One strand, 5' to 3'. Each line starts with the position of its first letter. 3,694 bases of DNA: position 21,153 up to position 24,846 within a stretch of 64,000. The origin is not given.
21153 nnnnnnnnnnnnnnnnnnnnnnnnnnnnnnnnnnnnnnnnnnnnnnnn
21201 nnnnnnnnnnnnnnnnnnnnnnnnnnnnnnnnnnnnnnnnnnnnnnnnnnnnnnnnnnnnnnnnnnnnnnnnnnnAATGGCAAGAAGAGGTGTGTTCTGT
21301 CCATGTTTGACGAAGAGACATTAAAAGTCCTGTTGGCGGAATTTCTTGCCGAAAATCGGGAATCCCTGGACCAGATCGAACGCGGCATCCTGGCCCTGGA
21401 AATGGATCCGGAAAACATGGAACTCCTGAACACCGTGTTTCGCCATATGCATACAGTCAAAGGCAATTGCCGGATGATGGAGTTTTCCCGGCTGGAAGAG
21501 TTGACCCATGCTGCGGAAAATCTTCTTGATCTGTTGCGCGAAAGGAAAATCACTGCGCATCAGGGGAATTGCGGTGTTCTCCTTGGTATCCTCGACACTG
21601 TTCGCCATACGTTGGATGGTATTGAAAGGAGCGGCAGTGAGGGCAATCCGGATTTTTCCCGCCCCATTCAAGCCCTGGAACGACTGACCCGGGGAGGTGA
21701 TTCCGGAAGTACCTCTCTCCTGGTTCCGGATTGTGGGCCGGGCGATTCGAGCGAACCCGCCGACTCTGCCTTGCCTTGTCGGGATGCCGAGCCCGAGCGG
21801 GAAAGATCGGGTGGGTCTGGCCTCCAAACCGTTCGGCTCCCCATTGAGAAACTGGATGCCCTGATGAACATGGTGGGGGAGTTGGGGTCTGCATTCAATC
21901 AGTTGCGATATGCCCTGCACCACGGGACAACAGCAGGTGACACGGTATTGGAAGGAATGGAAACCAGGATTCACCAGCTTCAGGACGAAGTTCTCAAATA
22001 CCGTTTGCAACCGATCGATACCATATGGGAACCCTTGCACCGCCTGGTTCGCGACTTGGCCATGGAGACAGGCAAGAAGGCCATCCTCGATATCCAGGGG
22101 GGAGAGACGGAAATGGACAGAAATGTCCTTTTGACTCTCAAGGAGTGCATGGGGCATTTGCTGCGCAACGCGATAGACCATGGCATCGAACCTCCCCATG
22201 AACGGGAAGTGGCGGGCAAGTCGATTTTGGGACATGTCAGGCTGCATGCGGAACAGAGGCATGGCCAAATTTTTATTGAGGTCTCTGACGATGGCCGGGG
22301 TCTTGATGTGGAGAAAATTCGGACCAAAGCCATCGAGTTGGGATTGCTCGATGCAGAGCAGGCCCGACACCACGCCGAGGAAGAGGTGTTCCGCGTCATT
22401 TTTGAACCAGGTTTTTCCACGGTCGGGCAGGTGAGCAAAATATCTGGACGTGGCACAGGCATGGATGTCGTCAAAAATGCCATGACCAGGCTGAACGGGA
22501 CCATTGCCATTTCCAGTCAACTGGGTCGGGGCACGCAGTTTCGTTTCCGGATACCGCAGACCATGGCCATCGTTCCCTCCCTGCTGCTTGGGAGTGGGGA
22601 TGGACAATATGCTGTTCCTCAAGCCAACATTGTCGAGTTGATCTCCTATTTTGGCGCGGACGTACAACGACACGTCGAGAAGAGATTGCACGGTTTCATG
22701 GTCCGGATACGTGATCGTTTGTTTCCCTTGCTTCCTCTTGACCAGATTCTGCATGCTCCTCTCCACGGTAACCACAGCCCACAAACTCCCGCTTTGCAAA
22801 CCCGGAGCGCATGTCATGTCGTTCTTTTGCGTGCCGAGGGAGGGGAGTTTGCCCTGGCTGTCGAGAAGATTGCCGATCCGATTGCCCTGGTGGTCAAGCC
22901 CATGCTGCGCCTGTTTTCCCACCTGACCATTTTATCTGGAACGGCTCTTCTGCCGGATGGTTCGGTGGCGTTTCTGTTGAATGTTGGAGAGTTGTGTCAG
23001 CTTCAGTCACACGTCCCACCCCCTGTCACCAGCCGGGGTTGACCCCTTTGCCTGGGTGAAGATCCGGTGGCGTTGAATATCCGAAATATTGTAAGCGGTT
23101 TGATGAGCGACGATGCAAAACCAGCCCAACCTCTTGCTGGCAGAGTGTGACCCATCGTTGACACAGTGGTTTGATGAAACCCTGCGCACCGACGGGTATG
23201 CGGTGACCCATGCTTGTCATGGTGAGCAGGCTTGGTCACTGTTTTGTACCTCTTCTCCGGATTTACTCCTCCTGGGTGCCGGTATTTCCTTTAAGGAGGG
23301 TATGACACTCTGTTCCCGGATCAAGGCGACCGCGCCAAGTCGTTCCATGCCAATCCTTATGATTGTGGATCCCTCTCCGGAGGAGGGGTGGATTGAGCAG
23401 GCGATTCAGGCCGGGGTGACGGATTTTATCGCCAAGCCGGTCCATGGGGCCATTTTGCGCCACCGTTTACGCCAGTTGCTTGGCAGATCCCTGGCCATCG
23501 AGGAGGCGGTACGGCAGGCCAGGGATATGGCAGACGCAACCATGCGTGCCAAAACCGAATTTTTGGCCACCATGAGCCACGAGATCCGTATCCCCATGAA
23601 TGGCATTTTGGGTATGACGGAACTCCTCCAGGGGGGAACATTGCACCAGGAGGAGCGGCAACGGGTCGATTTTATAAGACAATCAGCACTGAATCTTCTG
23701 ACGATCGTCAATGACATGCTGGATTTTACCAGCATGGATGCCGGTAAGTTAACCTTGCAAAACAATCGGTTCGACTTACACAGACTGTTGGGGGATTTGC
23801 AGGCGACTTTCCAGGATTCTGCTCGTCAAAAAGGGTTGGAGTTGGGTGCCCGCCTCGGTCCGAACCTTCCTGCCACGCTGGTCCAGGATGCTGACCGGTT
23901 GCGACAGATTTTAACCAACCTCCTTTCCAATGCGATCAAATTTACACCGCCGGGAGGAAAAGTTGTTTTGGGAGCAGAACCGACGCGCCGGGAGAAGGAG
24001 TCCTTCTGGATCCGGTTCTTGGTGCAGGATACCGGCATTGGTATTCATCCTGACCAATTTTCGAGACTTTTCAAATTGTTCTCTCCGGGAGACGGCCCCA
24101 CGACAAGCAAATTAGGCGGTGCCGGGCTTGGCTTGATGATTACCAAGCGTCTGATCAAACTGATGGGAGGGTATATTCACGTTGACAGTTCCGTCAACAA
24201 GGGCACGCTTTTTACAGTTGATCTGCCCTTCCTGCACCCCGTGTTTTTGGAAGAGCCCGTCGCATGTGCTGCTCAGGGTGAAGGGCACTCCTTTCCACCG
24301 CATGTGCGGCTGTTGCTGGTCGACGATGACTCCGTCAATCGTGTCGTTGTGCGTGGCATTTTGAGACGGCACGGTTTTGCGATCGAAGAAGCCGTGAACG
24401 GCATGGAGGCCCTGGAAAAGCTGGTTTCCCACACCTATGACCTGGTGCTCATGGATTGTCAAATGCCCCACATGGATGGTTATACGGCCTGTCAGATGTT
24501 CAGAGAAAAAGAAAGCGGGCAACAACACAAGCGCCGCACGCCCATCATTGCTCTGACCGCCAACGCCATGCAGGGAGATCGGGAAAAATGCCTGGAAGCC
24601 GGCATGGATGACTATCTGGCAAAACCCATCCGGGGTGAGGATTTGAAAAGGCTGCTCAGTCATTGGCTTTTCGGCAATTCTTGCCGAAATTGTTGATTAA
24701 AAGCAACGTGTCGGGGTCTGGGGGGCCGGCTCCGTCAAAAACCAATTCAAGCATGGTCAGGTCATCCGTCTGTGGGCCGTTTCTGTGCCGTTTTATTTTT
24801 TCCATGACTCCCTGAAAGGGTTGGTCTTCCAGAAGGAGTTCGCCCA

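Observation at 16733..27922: MCP-less chemosensory-like phosphorelay with embedded CheC and a c-di-GMP output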

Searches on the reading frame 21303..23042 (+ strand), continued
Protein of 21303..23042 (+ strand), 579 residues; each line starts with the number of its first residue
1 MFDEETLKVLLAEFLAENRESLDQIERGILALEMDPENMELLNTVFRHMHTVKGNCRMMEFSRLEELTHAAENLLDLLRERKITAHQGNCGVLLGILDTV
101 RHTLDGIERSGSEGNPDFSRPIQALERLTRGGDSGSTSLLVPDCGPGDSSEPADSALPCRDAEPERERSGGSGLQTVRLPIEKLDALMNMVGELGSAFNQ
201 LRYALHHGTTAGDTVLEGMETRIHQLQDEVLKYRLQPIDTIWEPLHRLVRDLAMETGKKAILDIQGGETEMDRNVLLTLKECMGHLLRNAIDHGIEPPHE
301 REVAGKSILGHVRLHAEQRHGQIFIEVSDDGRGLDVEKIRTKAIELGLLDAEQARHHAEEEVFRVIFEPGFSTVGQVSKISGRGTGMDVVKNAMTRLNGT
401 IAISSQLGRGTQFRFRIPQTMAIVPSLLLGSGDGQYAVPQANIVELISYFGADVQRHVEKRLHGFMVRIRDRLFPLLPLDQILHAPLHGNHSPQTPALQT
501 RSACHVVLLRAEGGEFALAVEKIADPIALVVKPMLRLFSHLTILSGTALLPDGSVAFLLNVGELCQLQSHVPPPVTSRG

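Call 15: find_encoding_contigs(protein=P0003, flank=10000, max_places=1)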
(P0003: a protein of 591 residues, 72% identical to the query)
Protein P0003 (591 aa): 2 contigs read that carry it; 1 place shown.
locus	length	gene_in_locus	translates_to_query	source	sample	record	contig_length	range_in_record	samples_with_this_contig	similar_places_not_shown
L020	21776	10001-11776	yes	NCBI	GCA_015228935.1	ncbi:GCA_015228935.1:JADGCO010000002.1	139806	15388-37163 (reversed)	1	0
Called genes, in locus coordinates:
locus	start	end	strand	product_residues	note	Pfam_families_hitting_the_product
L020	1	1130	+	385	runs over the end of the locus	PF13472:Lipase_GDSL_2 (faint)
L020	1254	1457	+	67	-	PF01165:Ribosomal_S21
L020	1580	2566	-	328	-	PF00849:PseudoU_synth_2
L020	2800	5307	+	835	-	PF10150:RNase_E_G, PF20833:RNase_E_G_Thio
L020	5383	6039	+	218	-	PF13690:CheX (faint)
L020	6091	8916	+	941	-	PF08448:PAS_4 (weak), PF00512:HisKA, PF02518:HATPase_c, PF00072:Response_reg, PF01627:Hpt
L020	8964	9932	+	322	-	PF00072:Response_reg, PF00990:GGDEF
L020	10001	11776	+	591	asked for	PF01627:Hpt, PF02895:H-kinase_dim (weak), PF02518:HATPase_c, PF01584:CheW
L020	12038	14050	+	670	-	PF00072:Response_reg, PF23198:PDE8A_N (faint), PF00512:HisKA, PF02518:HATPase_c, PF00072:Response_reg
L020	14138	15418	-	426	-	PF07228:SpoIIE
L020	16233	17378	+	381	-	PF00072:Response_reg, PF01627:Hpt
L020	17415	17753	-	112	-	PF14261:DUF4351 (weak)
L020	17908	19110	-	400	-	PF28597:T2SSF_N, PF00482:T2SSF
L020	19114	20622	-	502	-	PF22341:GSPE_N1E, PF13191:AAA_16 (faint), PF13401:AAA_22 (faint), PF00437:T2SSE, PF25199:nSTAND_NTPase5 (faint)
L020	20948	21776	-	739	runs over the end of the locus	PF21305:type_II_gspD_N0, PF03958:Secretin_N, PF00263:Secretin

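Call 16: find_encoding_contigs(protein=P0020, flank=10000, max_places=1)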
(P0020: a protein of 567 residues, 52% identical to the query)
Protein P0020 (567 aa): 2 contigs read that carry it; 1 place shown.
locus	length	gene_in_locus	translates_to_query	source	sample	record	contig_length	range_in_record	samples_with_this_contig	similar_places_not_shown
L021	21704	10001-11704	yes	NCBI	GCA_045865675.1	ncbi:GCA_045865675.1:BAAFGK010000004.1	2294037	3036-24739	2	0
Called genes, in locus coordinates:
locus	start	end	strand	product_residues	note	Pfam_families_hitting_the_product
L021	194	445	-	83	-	-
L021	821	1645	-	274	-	PF01113:DapB_N, PF05173:DapB_C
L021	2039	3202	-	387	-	PF00226:DnaJ, PF01556:DnaJ_C, PF00684:DnaJ_CXXCXGXG, PF27439:DnaJ_C_2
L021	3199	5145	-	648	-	PF00012:HSP70, PF06723:MreB_Mbl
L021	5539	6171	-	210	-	PF01025:GrpE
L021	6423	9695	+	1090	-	PF13116:YhdP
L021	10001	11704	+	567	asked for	PF01627:Hpt, PF02518:HATPase_c, PF01584:CheW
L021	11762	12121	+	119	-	PF00072:Response_reg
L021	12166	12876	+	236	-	-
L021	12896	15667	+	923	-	PF08448:PAS_4 (faint), PF00512:HisKA, PF02518:HATPase_c, PF00072:Response_reg, PF01627:Hpt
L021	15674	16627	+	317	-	PF00072:Response_reg, PF00990:GGDEF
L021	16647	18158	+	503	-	PF00072:Response_reg, PF00512:HisKA, PF02518:HATPase_c, PF00072:Response_reg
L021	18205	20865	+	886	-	PF00072:Response_reg, PF23023:Anti-Pycsar_Apyc1, PF12706:Lactamase_B_2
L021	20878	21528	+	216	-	-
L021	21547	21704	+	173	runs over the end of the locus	PF03975:CheD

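Call 17: find_encoding_contigs(protein=P0040, flank=10000, max_places=1)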
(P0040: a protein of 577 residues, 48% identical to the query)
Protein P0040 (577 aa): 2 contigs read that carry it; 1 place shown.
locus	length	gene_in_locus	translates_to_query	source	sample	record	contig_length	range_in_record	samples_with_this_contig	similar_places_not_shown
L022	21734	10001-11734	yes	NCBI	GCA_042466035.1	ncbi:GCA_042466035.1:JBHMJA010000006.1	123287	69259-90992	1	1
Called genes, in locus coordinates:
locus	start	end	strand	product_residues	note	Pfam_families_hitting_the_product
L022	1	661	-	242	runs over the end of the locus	PF23914:TPR_CcmH_CycH (weak), PF13432:TPR_16 (weak), PF13414:TPR_11, PF13431:TPR_17 (weak), PF00515:TPR_1, PF07719:TPR_2 (weak), PF13424:TPR_12, PF13432:TPR_16, +12 more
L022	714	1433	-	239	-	PF02616:SMC_ScpA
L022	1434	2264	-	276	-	PF01040:UbiA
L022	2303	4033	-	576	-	PF01590:GAF, PF13185:GAF_2, PF13492:GAF_3, PF01590:GAF, PF13185:GAF_2 (weak), PF01590:GAF, PF13185:GAF_2, PF13492:GAF_3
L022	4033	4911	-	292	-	PF01259:SAICAR_synt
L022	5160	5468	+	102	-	-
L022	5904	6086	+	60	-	-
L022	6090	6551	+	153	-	PF13470:PIN_3, PF01850:PIN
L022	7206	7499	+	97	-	-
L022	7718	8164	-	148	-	-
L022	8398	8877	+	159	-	-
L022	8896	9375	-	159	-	PF01584:CheW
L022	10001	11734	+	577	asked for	PF01627:Hpt, PF02895:H-kinase_dim (weak), PF02518:HATPase_c, PF01584:CheW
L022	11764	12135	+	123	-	PF00072:Response_reg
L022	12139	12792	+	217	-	PF13690:CheX (faint)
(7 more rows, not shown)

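Call 18: find_encoding_contigs(protein=P0078, flank=10000, max_places=1)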
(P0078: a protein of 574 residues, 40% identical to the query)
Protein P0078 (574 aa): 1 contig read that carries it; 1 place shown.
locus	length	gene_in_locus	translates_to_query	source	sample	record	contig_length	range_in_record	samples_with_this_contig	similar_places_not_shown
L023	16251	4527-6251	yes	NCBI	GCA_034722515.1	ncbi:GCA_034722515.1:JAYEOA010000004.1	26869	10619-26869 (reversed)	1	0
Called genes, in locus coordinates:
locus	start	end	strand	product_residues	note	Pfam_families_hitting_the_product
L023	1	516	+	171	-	PF00015:MCPsignal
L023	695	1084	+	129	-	PF01850:PIN, PF10130:PIN_2 (weak)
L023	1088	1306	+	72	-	PF02604:PhdYeFM_antitox (weak)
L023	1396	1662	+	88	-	-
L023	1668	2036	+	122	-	PF08011:PDDEXK_9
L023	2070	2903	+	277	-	PF03705:CheR_N, PF01739:CheR, PF13649:Methyltransf_25 (faint)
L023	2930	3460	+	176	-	PF03975:CheD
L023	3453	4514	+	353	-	PF00072:Response_reg, PF01339:CheB_methylest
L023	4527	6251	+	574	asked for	PF01627:Hpt, PF02518:HATPase_c, PF01584:CheW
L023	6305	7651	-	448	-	PF00989:PAS (faint), PF08448:PAS_4 (faint), PF13188:PAS_8 (weak), PF00990:GGDEF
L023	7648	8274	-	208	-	PF13690:CheX (faint)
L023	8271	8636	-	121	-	PF00072:Response_reg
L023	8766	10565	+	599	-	PF00654:Voltage_CLC, PF00571:CBS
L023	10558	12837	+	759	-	PF00580:UvrD-helicase, PF13245:AAA_19, PF13604:AAA_30 (faint), PF13361:UvrD_C, PF13538:UvrD_C_2, PF21196:PcrA_UvrD_tudor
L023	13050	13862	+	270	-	PF00126:HTH_1 (faint), PF03459:TOBE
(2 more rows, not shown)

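Call 53: search_protein_families(library=pfam, proteins=[L021:20878-21528:+, L021:18205-20865:+], max_evalue=0.001)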
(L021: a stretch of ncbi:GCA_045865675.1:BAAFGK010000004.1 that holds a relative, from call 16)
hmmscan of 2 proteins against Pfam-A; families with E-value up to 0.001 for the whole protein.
L021:20878-21528:+ (216 aa): 0 families

L021:18205-20865:+ (886 aa): 4 families
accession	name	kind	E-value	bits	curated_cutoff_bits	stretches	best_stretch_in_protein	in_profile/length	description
PF00072.30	Response_reg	-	1.4e-23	83.6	30.2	1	8-120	1-111/111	Response regulator receiver domain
PF12706.13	Lactamase_B_2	-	6.8e-09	36.1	27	1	407-539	3-145/200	Beta-lactamase superfamily domain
PF00027.35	cNMP_binding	-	3.9e-05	24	27.5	0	788-862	3-82/89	Cyclic nucleotide-binding domain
PF00753.33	Lactamase_B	-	7.3e-05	23.2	22.7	1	408-451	19-66/196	Metallo-beta-lactamase superfamily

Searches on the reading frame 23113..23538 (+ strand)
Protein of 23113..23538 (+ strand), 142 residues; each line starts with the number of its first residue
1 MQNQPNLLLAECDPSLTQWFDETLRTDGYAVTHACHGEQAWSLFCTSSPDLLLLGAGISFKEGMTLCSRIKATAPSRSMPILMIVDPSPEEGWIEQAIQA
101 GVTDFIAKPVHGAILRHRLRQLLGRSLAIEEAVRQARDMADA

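Call 43: search_protein_families(library=pfam, proteins=[window:23113-23538:+], max_evalue=1)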
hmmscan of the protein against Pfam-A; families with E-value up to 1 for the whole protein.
seq(142 aa): 2 families
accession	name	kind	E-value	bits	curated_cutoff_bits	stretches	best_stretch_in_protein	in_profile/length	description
PF00072.30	Response_reg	-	1.3e-14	54.7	30.2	1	8-119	2-110/111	Response regulator receiver domain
PF23198.2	PDE8A_N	-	0.084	13.2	29.6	1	16-122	22-131/147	PDE8A-like, N-terminal domain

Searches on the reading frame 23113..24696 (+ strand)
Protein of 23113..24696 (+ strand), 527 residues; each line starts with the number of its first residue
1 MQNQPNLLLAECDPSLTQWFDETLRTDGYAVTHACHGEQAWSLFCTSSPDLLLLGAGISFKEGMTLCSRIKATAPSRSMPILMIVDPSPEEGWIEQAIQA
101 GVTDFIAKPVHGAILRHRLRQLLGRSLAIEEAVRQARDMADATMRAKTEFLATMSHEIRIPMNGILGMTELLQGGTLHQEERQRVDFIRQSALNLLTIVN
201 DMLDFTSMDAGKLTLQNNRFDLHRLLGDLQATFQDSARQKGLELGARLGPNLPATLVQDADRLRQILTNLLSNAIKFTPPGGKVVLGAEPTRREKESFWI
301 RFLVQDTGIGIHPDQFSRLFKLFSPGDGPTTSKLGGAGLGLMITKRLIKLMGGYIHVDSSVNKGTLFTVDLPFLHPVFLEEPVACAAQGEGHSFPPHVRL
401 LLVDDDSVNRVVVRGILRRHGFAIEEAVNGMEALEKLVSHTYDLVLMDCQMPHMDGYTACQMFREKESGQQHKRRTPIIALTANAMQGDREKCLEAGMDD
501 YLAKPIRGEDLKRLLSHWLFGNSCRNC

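Call 3: search_protein_families(library=pfam, proteins=[window:23113-24696:+], max_evalue=0.01)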
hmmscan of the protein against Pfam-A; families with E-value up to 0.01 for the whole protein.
window:23113-24696:+ (527 aa): 4 families
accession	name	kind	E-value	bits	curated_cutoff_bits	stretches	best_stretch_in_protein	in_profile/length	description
PF00072.30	Response_reg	-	7.6e-45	152.1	30.2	2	401-513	2-108/111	Response regulator receiver domain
PF02518.31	HATPase_c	-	1.2e-26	93.8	26.4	1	259-373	2-109/111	Histidine kinase-, DNA gyrase B-, and HSP90-like ATPase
PF00512.31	HisKA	-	1.7e-17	63.6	26.9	1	146-211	1-66/66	His Kinase A (phospho-acceptor) domain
PF23198.2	PDE8A_N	-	5.7e-07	30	29.6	1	399-492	11-102/147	PDE8A-like, N-terminal domain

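Call 7: search_protein_families(library=ncbifam, proteins=[window:23113-24696:+], max_evalue=0.001)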
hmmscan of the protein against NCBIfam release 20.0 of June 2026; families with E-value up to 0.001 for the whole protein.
window:23113-24696:+ (527 aa): 152 families (the best 25 are shown)
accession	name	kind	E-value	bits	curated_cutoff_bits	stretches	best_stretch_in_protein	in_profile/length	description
NF008318.0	PRK11107.1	equivalog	3.9e-108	362.7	890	2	136-373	282-518/920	two-component sensor histidine kinase BarA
TIGR02956.1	TMAO_torS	equivalog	3.7e-104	349.7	676.5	2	134-523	451-824/967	TMAO reductase system sensor histidine kinase/response regulator TorS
NF011874.0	PRK15347.1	equivalog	8.7e-92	308.6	852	2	132-375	383-616/921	two component system sensor kinase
NF041947.1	LuxQ_Vibrio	equivalog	7.2e-89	298.7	1200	1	130-518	455-838/843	quorum-sensing autoinducer 2 sensor kinase/phosphatase LuxQ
NF008302.0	PRK11091.1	equivalog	1.6e-87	294.5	838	1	134-518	270-642/779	aerobic respiration two-component sensor histidine kinase ArcB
NF038297.2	hybrid_HK_HrmK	equivalog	1.7e-83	281.3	725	2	142-517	230-606/607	hybrid histidine kinase/response regulator HrmK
NF008099.0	PRK10841.1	equivalog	7.3e-78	262.3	920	2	129-375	452-692/949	two-component system sensor histidine kinase RcsC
NF045901.1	HisKinLetSLeg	equivalog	6.1e-76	256.1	1650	2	142-371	288-516/906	two-component system sensor histidine kinase LetS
NF008543.0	PRK11466.1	equivalog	1.6e-59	201.7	982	1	127-521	426-800/914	TMAO reductase system sensor histidine kinase/response regulator TorS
NF007420.1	PRK09959.1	equivalog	2e-57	194.5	1995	1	134-516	699-1071/1197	acid-sensing system histidine kinase EvgS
NF041832.1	near_NosP_CTERM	subfamily_domain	1.9e-55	188.4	400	1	145-518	5-369/370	NahK/ErcS family hybrid sensor histidine kinase/response regulator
NF047465.1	hybrid_HK_LvrA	exception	1.9e-52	178.3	1200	2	145-381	200-430/819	hybrid histidine kinase/response regulator LvrA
NF041880.1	EPS_EpsF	equivalog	5.9e-50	170.2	900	2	133-368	260-488/492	response regulator EpsF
NF046044.1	PnpS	equivalog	3.9e-48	164.4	400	1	145-372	168-390/390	two-component system histidine kinase PnpS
NF047874.1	MASE3_PAS_HK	subfamily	5.2e-40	137.9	560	1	142-373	393-625/655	MASE3 domain-containing sensor histidine kinase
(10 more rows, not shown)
